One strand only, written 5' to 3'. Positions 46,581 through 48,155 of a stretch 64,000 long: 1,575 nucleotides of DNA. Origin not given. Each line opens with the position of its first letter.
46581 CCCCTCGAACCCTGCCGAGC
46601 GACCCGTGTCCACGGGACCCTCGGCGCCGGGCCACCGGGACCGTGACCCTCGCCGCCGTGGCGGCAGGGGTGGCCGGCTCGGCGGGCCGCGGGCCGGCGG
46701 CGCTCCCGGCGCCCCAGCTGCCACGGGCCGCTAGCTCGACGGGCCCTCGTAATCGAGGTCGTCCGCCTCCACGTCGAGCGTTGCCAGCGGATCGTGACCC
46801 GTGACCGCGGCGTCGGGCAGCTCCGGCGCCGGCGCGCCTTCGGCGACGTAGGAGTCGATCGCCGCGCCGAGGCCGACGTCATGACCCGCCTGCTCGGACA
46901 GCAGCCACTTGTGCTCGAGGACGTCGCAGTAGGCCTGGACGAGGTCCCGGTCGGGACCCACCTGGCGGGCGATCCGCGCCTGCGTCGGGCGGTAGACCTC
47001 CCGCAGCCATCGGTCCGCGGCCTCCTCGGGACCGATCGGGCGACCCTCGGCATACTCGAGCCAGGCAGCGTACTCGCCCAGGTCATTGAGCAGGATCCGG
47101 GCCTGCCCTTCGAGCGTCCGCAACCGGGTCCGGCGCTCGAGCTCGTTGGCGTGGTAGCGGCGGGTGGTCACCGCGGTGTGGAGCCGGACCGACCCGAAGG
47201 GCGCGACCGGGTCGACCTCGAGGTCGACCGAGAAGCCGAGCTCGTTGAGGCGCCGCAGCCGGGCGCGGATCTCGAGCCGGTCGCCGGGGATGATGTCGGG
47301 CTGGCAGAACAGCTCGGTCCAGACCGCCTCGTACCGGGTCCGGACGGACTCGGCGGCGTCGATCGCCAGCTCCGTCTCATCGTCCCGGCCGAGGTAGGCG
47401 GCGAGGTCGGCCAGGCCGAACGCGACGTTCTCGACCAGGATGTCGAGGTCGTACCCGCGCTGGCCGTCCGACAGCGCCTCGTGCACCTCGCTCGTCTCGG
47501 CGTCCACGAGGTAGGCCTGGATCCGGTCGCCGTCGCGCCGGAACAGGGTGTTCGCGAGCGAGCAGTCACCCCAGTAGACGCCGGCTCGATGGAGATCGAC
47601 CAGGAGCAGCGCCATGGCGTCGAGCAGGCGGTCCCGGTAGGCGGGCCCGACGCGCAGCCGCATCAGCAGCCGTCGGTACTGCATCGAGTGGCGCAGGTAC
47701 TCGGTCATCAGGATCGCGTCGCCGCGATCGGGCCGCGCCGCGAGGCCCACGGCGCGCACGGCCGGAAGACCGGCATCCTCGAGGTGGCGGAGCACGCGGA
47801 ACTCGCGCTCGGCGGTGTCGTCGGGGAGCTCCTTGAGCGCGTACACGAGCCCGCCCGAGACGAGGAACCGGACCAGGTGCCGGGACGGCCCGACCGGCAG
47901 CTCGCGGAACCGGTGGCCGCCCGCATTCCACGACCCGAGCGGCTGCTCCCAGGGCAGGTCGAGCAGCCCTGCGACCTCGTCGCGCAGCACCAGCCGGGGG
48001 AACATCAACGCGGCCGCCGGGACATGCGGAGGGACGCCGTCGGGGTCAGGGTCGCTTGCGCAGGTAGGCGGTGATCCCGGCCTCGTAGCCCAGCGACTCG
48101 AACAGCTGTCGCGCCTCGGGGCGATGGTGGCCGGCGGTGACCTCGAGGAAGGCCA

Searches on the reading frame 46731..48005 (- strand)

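Call 48: search_protein_families(library=pfam, proteins=[window:46731-48005:-], max_evalue=0.00001)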
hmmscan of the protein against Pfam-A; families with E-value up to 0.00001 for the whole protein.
window:46731-48005:- (424 aa): 2 families
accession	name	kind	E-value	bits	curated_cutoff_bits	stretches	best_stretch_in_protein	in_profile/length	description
PF13224.11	DUF4032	-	1.6e-38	132.6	23.8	1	228-388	2-160/163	Domain of unknown function (DUF4032)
PF06293.20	Kdo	-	4.3e-14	52.9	21.3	1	55-190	49-186/207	Lipopolysaccharide kinase (Kdo/WaaP) family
